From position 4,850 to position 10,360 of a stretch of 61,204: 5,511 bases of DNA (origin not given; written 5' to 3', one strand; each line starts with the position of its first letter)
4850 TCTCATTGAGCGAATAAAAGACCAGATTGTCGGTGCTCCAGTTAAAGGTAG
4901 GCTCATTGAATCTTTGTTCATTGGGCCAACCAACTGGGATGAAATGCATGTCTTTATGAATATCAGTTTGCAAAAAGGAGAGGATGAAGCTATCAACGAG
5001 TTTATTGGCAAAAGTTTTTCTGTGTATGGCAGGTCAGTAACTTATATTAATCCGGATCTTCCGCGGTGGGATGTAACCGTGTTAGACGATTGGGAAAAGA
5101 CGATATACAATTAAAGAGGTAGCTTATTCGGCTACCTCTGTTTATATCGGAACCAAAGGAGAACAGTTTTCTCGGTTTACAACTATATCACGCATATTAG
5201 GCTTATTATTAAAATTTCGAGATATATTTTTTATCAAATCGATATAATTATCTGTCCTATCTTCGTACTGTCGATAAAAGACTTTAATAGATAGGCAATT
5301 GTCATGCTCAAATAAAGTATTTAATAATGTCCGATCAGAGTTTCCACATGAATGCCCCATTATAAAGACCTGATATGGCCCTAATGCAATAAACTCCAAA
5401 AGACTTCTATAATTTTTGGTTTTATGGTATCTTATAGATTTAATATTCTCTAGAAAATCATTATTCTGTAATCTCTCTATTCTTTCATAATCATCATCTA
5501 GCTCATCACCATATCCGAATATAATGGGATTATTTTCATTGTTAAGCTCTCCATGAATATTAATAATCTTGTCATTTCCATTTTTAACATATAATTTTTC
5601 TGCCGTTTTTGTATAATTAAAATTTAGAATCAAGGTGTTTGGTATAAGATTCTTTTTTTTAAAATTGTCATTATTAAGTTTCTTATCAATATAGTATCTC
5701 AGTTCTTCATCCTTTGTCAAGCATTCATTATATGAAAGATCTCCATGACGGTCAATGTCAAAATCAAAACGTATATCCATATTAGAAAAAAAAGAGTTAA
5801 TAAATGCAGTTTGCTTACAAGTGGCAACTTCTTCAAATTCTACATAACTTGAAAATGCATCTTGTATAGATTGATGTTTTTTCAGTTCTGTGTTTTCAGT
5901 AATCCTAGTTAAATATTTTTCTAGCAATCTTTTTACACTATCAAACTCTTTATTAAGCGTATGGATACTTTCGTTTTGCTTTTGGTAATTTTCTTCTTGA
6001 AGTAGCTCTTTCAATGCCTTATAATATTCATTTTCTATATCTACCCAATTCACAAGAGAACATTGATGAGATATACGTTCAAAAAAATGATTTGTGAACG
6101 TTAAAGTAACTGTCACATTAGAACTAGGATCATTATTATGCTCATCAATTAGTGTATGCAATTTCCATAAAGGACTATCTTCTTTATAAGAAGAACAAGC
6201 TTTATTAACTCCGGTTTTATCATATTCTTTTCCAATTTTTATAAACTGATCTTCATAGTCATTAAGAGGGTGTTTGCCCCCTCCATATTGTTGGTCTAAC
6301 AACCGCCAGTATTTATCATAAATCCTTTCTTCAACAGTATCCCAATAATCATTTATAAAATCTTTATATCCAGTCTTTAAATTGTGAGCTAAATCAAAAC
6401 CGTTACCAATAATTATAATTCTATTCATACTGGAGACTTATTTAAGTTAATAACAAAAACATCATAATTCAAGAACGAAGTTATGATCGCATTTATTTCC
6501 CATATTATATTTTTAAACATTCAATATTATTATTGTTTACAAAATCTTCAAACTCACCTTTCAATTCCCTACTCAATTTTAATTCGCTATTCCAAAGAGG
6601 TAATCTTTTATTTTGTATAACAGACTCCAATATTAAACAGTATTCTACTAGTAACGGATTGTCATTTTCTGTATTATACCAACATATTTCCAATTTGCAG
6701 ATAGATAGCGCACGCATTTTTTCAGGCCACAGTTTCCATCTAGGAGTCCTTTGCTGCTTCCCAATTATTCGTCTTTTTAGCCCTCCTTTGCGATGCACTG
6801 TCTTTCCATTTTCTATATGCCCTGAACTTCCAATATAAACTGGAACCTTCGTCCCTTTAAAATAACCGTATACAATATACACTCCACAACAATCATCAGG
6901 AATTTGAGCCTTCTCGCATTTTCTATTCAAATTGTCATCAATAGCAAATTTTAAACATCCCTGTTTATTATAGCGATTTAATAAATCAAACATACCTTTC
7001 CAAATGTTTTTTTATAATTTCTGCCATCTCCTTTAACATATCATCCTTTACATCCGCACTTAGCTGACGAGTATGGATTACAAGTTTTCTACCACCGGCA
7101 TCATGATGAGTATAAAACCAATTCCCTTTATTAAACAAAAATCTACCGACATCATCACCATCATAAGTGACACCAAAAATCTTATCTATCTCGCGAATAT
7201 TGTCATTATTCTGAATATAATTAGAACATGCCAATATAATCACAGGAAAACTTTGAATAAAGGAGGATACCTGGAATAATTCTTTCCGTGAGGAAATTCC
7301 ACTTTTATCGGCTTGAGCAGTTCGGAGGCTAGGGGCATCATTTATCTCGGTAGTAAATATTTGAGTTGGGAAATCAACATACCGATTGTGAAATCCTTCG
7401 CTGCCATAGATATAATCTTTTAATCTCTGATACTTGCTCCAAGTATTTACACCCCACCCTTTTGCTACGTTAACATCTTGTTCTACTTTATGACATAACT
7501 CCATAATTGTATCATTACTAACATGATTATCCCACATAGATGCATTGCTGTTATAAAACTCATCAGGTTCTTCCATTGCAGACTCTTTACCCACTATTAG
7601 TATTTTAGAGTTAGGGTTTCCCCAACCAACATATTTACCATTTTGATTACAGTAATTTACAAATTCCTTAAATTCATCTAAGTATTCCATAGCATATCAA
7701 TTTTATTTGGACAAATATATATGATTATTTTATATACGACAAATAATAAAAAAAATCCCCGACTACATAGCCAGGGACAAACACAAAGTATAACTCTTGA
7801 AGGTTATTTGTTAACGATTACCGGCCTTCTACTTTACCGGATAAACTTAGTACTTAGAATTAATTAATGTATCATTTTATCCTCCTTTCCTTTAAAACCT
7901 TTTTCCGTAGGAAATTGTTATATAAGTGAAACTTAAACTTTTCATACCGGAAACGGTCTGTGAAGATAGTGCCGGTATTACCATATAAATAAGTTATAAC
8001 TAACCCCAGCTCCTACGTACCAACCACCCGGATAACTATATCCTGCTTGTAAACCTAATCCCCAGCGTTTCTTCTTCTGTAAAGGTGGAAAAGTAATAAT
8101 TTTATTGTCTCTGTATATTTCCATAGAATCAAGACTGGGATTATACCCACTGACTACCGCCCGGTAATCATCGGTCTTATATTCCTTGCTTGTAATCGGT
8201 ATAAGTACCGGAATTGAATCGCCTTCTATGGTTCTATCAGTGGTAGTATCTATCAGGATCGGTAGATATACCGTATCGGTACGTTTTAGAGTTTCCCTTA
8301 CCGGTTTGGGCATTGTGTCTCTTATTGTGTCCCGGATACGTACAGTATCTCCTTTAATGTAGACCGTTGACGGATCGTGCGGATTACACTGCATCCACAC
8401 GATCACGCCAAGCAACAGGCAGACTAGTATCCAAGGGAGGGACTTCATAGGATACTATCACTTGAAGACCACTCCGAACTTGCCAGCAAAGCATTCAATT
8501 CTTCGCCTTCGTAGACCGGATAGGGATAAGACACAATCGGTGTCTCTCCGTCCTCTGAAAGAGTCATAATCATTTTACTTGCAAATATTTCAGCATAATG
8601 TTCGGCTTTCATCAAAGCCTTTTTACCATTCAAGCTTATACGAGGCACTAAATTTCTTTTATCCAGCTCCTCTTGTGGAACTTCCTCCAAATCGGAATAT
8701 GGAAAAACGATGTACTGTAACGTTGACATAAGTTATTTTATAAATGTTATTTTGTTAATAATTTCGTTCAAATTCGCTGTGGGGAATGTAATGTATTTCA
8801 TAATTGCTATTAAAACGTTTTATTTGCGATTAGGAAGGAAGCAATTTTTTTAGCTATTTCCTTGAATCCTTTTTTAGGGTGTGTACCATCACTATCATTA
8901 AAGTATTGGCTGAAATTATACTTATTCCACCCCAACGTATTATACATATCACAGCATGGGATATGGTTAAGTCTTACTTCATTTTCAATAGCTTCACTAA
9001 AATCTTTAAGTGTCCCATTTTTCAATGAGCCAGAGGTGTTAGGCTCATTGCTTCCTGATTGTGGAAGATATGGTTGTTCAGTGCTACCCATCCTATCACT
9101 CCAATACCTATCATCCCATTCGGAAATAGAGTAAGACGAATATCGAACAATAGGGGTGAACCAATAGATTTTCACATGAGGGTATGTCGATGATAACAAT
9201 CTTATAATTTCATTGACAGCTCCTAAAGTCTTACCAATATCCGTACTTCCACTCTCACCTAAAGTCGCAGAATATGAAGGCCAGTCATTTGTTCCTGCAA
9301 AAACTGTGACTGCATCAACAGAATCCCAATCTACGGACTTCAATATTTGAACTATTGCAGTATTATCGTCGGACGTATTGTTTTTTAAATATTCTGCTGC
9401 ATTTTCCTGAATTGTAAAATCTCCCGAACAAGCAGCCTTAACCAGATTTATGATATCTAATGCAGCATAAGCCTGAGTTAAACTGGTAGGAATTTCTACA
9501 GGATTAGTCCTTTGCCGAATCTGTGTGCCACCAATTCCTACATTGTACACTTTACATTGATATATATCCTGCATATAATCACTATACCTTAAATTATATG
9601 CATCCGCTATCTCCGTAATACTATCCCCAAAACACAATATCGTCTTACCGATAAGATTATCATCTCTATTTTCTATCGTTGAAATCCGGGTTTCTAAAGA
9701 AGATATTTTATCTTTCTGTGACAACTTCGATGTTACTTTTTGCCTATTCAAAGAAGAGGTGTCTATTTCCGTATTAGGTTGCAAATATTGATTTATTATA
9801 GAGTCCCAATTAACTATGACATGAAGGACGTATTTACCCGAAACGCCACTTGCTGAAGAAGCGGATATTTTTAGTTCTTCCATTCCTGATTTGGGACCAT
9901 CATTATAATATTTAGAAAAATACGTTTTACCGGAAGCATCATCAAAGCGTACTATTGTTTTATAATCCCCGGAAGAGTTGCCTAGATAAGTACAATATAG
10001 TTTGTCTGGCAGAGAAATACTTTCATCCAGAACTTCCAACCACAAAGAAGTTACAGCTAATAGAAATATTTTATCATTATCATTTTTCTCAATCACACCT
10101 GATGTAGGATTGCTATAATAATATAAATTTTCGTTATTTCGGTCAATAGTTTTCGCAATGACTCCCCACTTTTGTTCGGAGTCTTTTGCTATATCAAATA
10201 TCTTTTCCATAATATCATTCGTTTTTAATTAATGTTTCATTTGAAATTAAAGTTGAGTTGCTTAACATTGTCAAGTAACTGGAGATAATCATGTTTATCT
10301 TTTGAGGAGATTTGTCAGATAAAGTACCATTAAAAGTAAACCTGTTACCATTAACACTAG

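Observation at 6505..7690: Translationally coupled UDG-fold-like and GIY-YIG nuclease gene pair: candidate two-gene DNA-targeting system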

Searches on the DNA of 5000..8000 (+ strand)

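Call 81: search_dna_similar(query=window:5000-8000:+, collection=phages, mode=near, max_rows=10)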
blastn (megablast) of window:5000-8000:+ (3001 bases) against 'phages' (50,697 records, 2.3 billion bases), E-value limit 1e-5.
No match.

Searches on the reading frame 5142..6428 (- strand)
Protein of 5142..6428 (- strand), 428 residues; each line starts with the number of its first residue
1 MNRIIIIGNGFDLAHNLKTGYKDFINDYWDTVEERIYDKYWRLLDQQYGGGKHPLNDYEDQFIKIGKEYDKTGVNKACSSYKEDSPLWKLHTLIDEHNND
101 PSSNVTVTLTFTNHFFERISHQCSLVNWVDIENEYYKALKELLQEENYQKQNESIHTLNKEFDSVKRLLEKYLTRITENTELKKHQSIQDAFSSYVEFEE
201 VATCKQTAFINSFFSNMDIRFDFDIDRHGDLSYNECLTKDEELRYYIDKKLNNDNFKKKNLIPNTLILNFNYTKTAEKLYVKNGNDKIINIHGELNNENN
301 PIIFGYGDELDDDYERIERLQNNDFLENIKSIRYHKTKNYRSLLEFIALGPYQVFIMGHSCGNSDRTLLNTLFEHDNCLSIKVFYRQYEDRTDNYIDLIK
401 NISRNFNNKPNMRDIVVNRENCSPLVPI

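Call 3: search_protein_families(library=pfam, proteins=[window:5142-6428:-], max_evalue=1)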
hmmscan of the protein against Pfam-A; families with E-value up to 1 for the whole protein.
window:5142-6428:- (428 aa): 4 families
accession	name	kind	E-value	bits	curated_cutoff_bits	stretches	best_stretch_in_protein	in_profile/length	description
PF14253.11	AbiH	-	1.2e-26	94.8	30.9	1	4-381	1-254/260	Bacteriophage abortive infection AbiH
PF20383.3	DUF6678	-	0.0046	17.5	24.5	1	79-160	27-101/122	Family of unknown function (DUF6678)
PF11799.13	IMS_C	-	0.028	15.3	20.7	1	106-147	44-85/109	impB/mucB/samB family C-terminal domain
PF12126.13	PML_CC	-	0.11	12.3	23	1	119-183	97-158/329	PML-like, coiled-coil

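Call 4: search_protein_families(library=padloc, proteins=[window:5142-6428:-], max_evalue=1)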
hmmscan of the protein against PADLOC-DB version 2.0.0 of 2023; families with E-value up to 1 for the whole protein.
window:5142-6428:- (428 aa): 1 family
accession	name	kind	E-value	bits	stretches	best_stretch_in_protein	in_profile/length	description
PDLC02345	AbiH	-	1.3e-09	36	2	3-35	2-34/343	AbiH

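Call 5: search_protein_families(library=phrogs, proteins=[window:5142-6428:-], max_evalue=1)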
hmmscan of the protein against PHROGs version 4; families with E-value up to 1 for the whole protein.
window:5142-6428:- (428 aa): 5 families
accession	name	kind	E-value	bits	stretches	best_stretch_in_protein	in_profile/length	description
phrog_26443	-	unknown function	3.4e-07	30.7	1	1-27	5-31/373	-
phrog_19951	-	unknown function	3.3e-06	27.6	2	3-39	2-37/288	-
phrog_4068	-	unknown function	0.0077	18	1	117-179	24-84/89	-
phrog_38690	-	unknown function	0.034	15.4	0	294-327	8-41/50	-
phrog_9335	-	unknown function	0.13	13.1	0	235-268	26-59/72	-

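Call 6: search_protein_families(library=ncbifam, proteins=[window:5142-6428:-], max_evalue=1)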
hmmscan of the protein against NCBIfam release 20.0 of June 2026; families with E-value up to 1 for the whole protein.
window:5142-6428:- (428 aa): 2 families
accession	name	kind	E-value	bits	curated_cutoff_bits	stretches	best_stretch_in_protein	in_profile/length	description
NF003457.0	PRK05066.1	equivalog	0.011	15.4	194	1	132-181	7-62/156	transcriptional regulator ArgR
NF007208.0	PRK09630.1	equivalog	0.033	13.1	598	1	137-208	329-398/479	DNA topoisomerase IV subunit A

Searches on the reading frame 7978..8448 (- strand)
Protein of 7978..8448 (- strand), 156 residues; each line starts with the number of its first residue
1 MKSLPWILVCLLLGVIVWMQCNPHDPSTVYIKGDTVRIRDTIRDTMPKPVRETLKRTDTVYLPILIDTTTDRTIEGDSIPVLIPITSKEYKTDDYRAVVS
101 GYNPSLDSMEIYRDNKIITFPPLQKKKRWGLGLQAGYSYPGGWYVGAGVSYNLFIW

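Call 73: search_protein_families(library=pfam, proteins=[window:7978-8448:-], max_evalue=0.1)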
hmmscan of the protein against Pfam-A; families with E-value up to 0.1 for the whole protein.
window:7978-8448:- (156 aa): 1 family
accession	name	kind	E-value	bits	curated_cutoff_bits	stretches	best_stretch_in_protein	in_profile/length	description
PF20647.2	DUF6808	-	1.5e-26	92.7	24.4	1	77-154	1-86/86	Domain of unknown function (DUF6808)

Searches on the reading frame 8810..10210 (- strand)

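Call 73: search_protein_families(library=pfam, proteins=[window:8810-10210:-], max_evalue=0.1)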
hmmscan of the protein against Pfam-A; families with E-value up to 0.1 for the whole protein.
window:8810-10210:- (466 aa): 4 families
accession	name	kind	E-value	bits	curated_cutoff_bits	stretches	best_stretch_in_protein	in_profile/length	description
PF13472.12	Lipase_GDSL_2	-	2.2e-14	54.8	32.9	1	193-445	1-171/178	GDSL-like Lipase/Acylhydrolase family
PF00657.28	Lipase_GDSL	-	8e-08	33.1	23.6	1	191-450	1-202/208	GDSL-like Lipase/Acylhydrolase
PF16824.11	CBM_26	-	0.022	15.4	26.6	1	80-166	35-119/125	C-terminal carbohydrate-binding module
PF13552.11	DUF4127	-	0.1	11.6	27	0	332-372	89-129/489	Protein of unknown function (DUF4127)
